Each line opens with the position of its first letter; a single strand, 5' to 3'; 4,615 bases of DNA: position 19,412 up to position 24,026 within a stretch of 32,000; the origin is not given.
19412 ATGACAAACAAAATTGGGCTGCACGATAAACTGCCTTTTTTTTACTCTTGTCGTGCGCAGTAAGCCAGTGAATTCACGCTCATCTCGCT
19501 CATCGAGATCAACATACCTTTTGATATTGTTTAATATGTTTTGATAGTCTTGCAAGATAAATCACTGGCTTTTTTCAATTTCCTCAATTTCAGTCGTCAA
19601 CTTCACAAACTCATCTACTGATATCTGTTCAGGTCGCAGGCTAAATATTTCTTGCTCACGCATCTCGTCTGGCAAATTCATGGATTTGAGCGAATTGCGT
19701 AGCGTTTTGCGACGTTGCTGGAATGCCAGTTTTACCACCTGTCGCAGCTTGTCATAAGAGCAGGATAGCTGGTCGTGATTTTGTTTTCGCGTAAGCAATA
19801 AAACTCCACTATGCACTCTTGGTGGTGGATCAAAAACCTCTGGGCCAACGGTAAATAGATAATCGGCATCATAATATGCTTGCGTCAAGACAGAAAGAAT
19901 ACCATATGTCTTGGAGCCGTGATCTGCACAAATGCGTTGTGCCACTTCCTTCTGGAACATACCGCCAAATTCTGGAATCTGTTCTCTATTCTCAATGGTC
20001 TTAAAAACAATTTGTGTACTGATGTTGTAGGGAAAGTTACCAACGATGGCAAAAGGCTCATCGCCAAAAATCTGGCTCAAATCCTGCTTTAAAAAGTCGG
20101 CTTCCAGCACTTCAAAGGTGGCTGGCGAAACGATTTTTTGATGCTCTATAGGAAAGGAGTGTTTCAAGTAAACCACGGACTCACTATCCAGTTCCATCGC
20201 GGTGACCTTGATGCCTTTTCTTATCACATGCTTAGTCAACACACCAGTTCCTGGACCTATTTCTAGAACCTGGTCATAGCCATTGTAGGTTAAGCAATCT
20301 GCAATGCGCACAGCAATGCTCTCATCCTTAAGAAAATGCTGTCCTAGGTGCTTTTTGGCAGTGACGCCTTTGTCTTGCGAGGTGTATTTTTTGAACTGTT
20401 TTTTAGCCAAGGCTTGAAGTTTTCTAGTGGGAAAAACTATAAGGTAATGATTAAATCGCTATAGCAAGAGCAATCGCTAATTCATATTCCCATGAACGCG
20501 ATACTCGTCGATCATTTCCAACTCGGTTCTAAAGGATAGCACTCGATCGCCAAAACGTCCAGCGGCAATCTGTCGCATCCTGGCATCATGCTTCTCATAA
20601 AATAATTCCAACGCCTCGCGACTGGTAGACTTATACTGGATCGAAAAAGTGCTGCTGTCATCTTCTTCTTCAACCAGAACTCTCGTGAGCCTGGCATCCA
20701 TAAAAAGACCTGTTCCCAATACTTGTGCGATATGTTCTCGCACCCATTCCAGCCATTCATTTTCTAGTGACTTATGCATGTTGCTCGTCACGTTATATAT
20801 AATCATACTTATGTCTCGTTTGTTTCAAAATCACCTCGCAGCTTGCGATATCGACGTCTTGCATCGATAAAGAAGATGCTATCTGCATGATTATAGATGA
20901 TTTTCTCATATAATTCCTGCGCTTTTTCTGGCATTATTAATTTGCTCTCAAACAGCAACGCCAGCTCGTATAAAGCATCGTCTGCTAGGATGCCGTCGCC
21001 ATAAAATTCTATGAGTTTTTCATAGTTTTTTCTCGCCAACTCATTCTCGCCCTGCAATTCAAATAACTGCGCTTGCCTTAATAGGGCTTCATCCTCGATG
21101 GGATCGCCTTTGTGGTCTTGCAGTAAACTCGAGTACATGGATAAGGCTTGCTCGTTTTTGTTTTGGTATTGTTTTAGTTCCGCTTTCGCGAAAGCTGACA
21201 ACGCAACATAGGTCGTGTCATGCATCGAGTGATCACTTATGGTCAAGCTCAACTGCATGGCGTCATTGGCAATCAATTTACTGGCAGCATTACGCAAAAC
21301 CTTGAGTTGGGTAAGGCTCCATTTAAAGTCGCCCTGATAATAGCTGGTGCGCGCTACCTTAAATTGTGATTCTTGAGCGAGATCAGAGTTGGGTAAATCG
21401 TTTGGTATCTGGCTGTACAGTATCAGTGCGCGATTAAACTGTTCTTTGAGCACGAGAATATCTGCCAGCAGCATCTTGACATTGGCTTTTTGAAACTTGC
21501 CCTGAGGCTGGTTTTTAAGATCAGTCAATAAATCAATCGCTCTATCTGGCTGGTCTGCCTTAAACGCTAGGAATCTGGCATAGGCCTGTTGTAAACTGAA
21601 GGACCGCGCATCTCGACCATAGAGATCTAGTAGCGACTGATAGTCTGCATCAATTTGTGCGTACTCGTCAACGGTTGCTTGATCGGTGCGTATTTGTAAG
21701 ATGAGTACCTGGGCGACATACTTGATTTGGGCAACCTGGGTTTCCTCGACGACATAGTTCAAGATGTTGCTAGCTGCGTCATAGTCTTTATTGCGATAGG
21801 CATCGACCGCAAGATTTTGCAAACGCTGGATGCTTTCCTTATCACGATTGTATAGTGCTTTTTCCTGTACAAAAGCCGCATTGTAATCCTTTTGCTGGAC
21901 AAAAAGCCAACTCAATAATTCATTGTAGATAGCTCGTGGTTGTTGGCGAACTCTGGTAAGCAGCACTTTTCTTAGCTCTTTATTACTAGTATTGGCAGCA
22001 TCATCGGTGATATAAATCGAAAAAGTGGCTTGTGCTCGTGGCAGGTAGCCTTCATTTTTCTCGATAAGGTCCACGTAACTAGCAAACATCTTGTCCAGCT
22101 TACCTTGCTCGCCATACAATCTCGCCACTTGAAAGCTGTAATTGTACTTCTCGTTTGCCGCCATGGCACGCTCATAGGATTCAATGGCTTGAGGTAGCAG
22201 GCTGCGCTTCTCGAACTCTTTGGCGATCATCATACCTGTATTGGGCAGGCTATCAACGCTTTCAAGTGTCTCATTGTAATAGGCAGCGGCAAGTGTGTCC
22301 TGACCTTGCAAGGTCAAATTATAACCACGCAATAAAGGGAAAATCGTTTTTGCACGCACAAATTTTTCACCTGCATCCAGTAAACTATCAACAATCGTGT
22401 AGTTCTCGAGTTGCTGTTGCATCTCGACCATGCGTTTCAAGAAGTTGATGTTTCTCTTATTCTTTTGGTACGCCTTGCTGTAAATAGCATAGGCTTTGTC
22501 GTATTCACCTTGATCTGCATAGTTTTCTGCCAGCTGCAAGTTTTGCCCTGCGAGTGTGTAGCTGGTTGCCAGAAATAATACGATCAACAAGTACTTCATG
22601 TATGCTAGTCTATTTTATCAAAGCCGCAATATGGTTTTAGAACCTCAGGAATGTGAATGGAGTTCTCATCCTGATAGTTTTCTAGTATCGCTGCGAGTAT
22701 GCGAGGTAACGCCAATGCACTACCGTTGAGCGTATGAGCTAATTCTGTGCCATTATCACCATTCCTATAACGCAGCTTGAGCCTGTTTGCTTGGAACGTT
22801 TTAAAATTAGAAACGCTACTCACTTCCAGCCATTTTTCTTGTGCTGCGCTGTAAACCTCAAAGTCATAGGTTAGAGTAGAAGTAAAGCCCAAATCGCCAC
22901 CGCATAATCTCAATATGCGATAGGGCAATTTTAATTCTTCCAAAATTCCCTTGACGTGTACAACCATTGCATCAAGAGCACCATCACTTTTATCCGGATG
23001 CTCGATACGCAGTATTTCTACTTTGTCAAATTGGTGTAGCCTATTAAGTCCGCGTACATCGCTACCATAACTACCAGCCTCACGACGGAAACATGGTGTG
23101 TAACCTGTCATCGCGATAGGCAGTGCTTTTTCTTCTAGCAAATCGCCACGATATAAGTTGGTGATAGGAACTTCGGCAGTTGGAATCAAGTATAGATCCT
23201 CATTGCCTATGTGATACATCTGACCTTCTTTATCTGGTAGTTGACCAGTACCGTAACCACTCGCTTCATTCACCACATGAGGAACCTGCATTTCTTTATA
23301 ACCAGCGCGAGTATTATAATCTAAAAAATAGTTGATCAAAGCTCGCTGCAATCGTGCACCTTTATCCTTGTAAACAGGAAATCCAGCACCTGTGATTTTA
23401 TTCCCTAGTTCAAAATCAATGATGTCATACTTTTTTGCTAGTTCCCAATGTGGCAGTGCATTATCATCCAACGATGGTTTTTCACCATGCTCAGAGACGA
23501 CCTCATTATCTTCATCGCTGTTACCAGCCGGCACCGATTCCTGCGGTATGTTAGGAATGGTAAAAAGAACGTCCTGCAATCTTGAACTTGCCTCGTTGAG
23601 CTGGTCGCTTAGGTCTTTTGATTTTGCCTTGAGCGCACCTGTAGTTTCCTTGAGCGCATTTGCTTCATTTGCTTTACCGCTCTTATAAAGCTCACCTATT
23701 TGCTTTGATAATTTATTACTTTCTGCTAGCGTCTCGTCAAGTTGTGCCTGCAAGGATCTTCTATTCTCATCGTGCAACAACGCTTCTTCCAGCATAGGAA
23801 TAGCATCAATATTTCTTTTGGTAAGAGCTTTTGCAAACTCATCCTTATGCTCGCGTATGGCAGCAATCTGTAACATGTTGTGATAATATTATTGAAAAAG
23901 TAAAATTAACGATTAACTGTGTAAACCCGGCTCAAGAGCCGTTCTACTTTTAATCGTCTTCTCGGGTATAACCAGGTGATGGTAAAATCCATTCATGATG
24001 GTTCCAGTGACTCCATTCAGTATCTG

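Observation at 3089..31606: Seven copies of a ~22-bp palindromic element (invariant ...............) in 32 kb, in both intergenic and coding DNA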

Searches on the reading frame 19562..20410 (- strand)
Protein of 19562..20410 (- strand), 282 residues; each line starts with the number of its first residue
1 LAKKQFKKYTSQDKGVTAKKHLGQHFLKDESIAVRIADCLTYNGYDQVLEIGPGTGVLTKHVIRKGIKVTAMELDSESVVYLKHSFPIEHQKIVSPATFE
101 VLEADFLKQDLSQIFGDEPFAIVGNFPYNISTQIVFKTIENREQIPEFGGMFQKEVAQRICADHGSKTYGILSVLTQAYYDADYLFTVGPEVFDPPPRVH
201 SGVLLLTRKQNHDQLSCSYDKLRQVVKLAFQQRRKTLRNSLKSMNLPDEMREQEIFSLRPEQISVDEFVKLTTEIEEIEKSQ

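Call 9: search_protein_families(library=pfam, proteins=[window:19562-20410:-])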
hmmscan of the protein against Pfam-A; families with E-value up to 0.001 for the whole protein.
window:19562-20410:- (282 aa): 1 family
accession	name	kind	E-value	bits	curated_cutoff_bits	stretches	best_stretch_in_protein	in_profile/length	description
PF00398.26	RrnaAD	-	3.5e-50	171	24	1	17-249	3-231/263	Ribosomal RNA adenine dimethylase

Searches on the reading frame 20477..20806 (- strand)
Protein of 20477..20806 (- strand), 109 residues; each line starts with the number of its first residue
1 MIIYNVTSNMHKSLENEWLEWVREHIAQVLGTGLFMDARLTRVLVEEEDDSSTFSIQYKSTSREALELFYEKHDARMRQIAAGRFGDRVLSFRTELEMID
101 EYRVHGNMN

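Call 9: search_protein_families(library=pfam, proteins=[window:20477-20806:-])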
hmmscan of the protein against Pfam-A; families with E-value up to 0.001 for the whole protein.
window:20477-20806:- (109 aa): 1 family
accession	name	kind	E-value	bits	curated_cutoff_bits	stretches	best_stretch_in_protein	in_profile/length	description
PF14114.12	DUF4286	-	2.4e-32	111.6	25.8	1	1-99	1-100/100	Domain of unknown function (DUF4286)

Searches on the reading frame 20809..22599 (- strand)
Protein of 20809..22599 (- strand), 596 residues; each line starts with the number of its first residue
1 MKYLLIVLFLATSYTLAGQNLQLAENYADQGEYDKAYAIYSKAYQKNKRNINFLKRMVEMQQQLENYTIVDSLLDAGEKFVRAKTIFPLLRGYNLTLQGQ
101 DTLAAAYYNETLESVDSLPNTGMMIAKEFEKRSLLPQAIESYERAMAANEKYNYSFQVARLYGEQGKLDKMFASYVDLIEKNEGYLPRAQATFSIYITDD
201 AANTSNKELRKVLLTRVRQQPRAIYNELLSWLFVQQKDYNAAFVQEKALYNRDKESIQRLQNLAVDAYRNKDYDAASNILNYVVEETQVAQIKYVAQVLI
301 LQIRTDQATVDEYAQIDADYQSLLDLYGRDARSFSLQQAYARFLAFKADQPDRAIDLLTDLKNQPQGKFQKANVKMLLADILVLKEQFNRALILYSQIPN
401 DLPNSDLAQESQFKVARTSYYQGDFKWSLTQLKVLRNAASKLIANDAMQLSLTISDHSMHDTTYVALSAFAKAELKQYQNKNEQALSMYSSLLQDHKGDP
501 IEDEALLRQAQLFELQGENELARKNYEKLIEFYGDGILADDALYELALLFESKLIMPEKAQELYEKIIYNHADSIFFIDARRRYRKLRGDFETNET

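Call 7: search_protein_families(library=pfam, proteins=[window:20809-22599:-])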
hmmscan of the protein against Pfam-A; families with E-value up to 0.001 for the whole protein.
window:20809-22599:- (596 aa): 6 families
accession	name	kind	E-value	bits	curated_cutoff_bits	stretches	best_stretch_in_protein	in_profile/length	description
PF13174.12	TPR_6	-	2e-08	34.8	26.3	0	504-533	1-30/33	Tetratricopeptide repeat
PF14559.12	TPR_19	-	1.4e-07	32.2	25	0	345-408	1-61/68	Tetratricopeptide repeat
PF13428.12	TPR_14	-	4.7e-07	30.3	23.5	0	21-59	5-43/44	Tetratricopeptide repeat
PF13424.12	TPR_12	-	5.8e-07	30.1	30.1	0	20-45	7-31/77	Tetratricopeptide repeat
PF13432.12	TPR_16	-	1.2e-05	26.1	32.7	1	471-533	2-61/65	Tetratricopeptide repeat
PF12895.13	ANAPC3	-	3.9e-05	24.3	27.2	0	240-296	7-62/82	Anaphase-promoting complex, cyclosome, subunit 3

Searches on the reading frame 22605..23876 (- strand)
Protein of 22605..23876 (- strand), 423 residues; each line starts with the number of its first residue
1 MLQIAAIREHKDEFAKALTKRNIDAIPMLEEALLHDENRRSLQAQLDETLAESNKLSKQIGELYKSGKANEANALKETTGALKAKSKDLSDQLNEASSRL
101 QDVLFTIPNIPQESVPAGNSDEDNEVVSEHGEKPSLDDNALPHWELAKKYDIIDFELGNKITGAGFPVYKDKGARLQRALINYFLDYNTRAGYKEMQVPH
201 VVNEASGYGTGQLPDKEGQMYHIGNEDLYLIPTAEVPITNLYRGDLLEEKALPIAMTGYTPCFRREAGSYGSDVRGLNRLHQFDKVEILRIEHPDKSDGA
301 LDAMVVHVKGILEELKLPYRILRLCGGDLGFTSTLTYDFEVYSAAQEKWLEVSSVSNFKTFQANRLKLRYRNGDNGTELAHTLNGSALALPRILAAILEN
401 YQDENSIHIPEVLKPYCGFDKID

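Call 9: search_protein_families(library=pfam, proteins=[window:22605-23876:-])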
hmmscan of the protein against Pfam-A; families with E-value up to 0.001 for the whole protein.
window:22605-23876:- (423 aa): 2 families
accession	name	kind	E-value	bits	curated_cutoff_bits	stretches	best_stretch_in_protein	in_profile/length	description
PF00587.30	tRNA-synt_2b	-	1.2e-34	120.3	29.3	1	225-401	8-179/179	tRNA synthetase class II core domain (G, H, P, S and T)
PF02403.27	Seryl_tRNA_N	-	4.9e-22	78.7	28.2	1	1-111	1-108/108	Seryl-tRNA synthetase N-terminal domain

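Call 10: find_encoding_contigs(protein=window:22605-23876:-, flank=10000, max_places=4)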
Protein window:22605-23876:- (423 aa): no gene with exactly this product is on record in the collection.
